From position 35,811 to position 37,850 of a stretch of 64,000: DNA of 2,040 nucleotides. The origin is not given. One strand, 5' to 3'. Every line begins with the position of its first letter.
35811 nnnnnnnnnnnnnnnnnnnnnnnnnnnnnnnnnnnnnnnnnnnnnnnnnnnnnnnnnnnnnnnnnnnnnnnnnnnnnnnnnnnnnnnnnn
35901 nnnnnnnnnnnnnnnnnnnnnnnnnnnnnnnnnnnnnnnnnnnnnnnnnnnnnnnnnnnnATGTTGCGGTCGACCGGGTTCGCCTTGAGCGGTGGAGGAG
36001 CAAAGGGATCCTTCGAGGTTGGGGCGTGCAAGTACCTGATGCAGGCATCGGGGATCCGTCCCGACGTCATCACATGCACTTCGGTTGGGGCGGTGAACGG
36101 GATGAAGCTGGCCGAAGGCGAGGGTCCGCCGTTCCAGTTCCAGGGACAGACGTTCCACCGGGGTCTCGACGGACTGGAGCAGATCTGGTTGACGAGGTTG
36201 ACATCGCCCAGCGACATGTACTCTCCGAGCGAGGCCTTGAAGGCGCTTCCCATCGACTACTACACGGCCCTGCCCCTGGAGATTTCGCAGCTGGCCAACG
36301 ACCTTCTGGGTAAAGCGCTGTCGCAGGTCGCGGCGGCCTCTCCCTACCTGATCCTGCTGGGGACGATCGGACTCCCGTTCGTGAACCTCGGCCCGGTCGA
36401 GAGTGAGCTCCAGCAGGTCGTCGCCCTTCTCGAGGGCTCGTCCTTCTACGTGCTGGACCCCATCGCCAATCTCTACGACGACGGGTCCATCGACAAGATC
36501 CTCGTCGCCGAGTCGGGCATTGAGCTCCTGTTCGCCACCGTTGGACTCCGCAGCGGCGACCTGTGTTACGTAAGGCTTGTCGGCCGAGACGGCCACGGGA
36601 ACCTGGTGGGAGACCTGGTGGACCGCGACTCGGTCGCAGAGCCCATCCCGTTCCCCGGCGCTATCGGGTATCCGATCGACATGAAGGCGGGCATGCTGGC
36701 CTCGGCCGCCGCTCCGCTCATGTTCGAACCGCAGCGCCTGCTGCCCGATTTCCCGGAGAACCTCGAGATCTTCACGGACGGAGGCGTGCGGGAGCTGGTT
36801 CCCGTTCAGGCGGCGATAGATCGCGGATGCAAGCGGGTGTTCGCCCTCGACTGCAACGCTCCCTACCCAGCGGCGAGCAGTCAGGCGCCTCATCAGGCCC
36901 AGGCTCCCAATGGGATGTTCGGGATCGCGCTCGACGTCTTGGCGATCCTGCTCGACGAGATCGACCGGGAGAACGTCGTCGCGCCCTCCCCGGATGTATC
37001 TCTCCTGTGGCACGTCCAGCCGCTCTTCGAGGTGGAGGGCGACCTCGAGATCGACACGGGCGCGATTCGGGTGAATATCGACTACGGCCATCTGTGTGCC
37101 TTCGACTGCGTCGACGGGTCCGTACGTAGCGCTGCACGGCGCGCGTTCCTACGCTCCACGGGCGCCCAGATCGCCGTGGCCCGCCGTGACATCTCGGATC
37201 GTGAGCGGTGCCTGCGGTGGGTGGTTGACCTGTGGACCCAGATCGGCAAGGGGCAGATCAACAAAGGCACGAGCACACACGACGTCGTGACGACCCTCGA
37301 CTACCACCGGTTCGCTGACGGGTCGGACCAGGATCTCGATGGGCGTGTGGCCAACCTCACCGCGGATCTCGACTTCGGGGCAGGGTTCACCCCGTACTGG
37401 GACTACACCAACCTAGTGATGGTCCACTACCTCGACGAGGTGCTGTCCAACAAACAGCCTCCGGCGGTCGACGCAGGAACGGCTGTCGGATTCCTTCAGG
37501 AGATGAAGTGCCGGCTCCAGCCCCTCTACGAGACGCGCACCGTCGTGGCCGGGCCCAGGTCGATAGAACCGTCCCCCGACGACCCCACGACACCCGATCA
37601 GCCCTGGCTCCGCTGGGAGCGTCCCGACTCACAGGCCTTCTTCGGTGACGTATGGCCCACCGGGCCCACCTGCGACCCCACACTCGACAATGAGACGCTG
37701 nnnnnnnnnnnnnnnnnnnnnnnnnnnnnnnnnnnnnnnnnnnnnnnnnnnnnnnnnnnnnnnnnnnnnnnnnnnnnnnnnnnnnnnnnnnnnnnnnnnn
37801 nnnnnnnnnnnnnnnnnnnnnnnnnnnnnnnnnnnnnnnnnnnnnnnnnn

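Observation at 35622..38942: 1106-aa patatin-like phospholipase fused to a helical middle region and a C-terminal propeller-like repeat array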

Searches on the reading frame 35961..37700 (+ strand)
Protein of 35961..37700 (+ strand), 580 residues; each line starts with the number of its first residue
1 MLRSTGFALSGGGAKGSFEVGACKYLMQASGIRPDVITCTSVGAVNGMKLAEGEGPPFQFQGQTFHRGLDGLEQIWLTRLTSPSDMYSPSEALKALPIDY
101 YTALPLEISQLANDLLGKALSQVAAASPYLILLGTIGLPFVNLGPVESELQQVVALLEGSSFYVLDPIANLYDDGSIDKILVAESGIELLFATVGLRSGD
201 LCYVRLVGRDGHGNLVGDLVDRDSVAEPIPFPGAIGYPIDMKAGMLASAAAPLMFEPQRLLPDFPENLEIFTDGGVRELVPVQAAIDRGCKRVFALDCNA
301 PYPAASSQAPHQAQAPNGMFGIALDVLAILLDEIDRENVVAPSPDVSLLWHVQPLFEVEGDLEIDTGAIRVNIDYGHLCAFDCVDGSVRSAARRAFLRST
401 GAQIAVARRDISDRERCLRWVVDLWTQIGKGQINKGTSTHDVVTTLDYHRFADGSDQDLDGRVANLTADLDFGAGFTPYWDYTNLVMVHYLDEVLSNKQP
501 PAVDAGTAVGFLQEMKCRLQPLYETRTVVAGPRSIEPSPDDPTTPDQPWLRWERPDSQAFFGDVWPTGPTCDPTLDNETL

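Call 31: search_solved_structures(query=window:35961-37700:+, max_evalue=0.1)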
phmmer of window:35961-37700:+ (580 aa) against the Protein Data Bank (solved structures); distinct sequences matched with E-value up to 0.1: 1.
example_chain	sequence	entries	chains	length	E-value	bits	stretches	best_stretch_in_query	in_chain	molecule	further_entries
5fqu_A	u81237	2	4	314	0.00054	22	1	5-56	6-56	PATATIN-LIKE PROTEIN, PLPD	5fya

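Call 86: search_solved_structures(query=A11, max_evalue=1)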
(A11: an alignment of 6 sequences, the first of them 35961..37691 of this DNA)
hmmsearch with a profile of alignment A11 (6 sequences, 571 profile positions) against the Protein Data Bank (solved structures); distinct sequences matched with E-value up to 1: 10.
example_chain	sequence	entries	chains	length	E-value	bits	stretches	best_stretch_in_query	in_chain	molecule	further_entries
5fqu_A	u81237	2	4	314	1.2e-06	30.7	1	3-53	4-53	PATATIN-LIKE PROTEIN, PLPD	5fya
9wn1_A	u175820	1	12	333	0.28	13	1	3-53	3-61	Patatin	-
9wn0_A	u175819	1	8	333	0.28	13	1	3-53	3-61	Patatin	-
9kh6_A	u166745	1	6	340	0.29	12.9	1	3-53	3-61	Patatin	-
1arp_A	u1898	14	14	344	0.32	12.8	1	126-220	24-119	PEROXIDASE | PROTEIN (PEROXIDASE)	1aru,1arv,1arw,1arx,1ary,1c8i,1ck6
1h3j_A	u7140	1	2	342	0.37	12.6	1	126-220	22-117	Peroxidase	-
1ly9_A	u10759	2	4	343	0.37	12.6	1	126-220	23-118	Peroxidase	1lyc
1lyk_A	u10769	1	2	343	0.37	12.6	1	126-220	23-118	Peroxidase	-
9kh7_A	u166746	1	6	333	0.38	12.6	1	3-53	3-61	CBASS cGAMP-activated phospholipase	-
8zr9_A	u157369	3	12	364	0.91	11.3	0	233-276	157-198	CGAMP-activated phospholipase CapV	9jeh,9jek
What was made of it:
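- Closest known: Bacterial patatin-like phospholipases with accessory domains. Different: The helical region has no sequence relative in the PDB (call 86).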
